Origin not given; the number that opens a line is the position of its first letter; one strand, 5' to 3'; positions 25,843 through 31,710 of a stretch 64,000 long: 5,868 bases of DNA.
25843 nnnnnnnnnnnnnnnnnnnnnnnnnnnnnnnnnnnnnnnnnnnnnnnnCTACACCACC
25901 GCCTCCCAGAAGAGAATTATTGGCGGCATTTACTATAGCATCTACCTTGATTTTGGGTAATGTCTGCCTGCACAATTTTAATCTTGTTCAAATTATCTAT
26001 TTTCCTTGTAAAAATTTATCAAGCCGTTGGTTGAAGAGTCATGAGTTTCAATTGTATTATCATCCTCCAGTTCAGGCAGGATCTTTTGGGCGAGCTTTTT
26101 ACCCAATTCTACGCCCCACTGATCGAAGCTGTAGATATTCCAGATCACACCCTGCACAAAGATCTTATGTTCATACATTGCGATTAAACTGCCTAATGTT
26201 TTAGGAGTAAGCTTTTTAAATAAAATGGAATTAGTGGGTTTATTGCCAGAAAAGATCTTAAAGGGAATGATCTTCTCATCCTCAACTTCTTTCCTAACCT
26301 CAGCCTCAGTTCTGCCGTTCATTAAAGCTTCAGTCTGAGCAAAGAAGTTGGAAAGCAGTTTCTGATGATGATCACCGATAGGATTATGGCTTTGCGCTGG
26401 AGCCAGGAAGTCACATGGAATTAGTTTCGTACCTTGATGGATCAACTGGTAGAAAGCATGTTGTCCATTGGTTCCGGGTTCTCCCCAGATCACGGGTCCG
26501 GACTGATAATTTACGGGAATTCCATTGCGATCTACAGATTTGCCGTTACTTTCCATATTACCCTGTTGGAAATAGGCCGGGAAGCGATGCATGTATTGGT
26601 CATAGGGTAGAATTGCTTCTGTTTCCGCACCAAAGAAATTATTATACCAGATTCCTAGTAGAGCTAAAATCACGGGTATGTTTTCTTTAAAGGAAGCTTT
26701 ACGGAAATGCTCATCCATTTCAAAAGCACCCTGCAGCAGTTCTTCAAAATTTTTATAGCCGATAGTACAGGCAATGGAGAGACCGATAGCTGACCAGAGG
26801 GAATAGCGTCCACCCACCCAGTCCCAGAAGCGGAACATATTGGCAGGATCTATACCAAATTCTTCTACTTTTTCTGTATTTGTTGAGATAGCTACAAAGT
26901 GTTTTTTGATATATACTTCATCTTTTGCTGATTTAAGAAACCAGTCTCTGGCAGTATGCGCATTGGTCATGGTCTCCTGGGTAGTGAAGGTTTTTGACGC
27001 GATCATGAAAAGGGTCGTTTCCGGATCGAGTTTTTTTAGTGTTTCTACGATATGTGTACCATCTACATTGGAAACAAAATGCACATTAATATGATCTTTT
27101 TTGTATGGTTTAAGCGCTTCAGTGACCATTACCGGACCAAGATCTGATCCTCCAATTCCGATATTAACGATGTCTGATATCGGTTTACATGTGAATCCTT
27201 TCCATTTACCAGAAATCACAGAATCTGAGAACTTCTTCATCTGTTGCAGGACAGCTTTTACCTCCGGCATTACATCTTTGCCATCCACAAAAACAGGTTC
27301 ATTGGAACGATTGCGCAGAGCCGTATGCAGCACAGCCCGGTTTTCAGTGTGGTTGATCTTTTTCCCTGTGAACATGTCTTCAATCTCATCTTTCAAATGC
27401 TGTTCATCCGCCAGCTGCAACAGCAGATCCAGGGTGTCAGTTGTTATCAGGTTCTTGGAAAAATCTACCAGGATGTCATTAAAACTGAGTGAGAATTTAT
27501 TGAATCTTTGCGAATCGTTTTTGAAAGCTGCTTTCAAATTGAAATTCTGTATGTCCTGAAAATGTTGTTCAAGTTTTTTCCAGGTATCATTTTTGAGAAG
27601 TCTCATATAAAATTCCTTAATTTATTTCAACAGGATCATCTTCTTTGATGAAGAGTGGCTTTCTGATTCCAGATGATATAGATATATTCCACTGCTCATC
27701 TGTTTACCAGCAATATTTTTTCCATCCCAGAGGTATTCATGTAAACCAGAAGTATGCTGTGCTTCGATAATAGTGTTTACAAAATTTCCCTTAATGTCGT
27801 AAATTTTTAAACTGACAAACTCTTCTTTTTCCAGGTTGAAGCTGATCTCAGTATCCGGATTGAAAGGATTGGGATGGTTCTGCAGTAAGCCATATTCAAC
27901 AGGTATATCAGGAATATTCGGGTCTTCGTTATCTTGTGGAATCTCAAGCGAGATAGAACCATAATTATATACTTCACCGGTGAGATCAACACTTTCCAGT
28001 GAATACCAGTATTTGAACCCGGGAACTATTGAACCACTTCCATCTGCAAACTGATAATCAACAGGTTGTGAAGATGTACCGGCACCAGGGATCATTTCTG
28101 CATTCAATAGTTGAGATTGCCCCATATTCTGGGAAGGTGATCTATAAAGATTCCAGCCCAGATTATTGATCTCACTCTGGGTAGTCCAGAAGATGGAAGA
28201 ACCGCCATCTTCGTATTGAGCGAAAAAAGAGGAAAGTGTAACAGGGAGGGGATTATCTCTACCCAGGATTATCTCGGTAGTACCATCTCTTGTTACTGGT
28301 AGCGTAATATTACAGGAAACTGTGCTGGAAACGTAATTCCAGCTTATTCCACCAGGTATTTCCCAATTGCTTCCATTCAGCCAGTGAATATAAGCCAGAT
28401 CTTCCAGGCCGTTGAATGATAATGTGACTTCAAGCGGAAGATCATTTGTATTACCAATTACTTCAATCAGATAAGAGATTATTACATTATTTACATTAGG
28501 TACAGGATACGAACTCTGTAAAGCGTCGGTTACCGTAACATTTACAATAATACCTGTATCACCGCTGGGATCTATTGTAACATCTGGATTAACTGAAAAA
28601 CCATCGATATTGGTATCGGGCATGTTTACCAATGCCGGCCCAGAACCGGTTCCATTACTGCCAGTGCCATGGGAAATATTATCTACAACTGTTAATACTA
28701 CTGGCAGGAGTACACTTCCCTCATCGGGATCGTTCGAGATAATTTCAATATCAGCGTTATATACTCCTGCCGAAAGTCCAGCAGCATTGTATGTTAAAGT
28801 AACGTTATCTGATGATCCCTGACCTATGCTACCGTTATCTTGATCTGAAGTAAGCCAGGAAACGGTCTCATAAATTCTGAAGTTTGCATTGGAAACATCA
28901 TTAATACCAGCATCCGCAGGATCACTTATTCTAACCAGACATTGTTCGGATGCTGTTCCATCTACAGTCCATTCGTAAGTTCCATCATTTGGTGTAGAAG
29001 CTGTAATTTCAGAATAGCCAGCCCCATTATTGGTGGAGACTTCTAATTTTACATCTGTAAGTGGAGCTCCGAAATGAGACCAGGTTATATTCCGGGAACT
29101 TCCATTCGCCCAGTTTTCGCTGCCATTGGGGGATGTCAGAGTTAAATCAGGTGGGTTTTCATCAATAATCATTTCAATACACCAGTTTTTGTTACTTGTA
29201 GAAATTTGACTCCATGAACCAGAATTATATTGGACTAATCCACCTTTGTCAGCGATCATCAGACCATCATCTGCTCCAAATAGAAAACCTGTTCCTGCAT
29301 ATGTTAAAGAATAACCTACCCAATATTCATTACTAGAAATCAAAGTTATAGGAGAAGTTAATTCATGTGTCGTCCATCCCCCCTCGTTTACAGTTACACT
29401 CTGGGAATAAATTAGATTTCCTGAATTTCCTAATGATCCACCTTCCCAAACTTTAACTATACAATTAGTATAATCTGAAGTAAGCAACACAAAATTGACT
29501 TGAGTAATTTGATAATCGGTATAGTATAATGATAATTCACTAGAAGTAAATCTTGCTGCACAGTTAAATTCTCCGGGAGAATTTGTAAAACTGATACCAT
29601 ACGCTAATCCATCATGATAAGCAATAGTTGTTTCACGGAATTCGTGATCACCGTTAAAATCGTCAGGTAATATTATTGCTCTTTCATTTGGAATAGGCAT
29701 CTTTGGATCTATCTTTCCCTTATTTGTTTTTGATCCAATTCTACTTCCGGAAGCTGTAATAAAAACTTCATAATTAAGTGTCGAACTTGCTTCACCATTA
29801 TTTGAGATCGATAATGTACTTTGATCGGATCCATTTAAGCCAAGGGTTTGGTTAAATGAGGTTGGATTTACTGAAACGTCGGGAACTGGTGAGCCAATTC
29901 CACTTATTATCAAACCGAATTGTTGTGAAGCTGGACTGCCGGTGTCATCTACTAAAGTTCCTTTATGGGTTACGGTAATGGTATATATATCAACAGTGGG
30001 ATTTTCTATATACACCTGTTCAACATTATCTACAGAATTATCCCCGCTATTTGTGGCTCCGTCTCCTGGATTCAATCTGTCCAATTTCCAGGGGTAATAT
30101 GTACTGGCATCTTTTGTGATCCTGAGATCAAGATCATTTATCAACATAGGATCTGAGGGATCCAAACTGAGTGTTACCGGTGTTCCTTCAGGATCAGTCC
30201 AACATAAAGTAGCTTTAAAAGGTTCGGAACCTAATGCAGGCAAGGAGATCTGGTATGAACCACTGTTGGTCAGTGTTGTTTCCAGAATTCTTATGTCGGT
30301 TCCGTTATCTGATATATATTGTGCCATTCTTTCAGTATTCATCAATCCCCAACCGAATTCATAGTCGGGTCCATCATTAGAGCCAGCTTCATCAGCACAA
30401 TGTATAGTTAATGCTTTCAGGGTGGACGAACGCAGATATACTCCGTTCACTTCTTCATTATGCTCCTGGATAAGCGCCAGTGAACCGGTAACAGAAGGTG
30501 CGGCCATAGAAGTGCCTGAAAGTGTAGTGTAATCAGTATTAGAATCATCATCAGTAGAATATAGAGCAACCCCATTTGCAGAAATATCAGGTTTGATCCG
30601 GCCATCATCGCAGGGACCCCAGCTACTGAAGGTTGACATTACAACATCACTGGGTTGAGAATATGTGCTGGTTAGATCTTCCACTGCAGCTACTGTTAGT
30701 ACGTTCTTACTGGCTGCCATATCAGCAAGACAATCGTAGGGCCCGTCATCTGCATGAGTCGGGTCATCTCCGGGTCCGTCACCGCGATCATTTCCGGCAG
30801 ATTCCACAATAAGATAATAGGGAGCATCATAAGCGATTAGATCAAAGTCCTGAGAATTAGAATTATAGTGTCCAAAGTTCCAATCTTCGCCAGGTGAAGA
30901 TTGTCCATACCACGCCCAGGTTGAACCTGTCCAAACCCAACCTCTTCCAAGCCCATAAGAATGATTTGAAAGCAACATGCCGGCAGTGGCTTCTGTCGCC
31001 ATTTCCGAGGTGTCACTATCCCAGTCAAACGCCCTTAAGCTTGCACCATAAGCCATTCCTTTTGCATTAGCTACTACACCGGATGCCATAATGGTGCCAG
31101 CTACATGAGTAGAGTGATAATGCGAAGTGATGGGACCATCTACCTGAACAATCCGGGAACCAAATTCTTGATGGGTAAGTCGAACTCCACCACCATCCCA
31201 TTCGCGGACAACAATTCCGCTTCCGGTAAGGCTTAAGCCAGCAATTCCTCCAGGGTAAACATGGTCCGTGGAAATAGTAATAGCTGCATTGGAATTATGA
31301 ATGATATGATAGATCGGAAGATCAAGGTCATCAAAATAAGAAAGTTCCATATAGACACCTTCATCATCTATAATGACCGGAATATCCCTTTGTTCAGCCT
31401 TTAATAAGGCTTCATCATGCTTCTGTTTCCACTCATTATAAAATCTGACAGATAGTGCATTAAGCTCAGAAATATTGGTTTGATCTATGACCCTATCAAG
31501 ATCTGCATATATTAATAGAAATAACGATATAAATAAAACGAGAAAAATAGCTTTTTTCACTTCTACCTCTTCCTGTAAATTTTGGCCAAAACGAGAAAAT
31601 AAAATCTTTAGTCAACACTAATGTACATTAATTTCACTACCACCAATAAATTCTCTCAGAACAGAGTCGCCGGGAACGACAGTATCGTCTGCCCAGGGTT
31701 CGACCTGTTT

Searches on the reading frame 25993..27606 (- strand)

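Call 13: search_protein_families(library=pfam, proteins=[window:25993-27606:-], max_evalue=0.001)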
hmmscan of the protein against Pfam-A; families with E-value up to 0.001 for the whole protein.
window:25993-27606:- (537 aa): 1 family
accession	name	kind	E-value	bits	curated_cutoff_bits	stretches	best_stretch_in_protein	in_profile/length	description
PF00342.24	PGI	-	3.4e-249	827.8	22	1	48-530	1-486/486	Phosphoglucose isomerase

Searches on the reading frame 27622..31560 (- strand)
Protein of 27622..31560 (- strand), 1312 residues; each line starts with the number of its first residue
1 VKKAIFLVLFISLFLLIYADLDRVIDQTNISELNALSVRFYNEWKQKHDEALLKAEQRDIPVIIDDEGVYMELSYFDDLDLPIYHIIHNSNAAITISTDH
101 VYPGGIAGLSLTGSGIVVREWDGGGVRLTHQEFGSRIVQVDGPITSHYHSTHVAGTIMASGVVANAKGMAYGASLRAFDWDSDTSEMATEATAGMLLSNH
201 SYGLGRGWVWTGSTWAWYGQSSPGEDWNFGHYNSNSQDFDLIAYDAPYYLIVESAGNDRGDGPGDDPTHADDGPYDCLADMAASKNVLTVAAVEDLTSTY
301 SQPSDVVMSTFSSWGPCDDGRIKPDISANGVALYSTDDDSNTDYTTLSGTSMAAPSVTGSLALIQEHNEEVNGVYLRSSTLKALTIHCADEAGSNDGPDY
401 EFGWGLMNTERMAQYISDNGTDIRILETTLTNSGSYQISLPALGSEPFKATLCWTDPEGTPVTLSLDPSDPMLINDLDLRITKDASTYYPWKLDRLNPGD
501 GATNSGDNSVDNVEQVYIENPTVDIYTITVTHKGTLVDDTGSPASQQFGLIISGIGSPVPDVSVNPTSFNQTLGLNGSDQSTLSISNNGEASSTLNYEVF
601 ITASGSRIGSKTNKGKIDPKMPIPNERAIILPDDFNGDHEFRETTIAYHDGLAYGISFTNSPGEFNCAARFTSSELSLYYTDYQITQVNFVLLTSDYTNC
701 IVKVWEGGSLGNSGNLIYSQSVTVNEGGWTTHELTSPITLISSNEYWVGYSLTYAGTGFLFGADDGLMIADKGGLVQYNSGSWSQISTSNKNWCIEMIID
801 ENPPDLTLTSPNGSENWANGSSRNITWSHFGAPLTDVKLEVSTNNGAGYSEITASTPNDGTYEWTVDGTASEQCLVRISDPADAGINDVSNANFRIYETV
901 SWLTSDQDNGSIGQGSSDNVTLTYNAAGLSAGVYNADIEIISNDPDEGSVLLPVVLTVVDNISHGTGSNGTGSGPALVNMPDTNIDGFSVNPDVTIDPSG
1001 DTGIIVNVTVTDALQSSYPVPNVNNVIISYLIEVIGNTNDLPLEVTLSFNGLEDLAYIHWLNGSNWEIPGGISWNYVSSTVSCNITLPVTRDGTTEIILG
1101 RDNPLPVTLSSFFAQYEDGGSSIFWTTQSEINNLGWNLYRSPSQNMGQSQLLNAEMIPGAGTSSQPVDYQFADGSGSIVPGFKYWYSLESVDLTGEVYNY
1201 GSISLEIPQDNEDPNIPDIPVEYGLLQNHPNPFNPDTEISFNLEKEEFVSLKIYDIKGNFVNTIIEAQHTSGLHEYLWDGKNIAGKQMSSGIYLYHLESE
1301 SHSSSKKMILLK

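Call 13: search_protein_families(library=pfam, proteins=[window:27622-31560:-], max_evalue=0.001)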
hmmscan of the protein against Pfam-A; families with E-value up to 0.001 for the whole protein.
window:27622-31560:- (1312 aa): 3 families
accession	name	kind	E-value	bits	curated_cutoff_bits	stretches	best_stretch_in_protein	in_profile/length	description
PF00082.27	Peptidase_S8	-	4.4e-32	112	21.8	1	146-405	53-288/288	Subtilase family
PF13860.13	FlgD_ig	-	5.2e-12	46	27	1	1240-1300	13-76/79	FlgD Ig-like domain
PF18962.6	Por_Secre_tail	-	2.8e-08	34.4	27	1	1230-1309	3-74/75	Secretion system C-terminal sorting domain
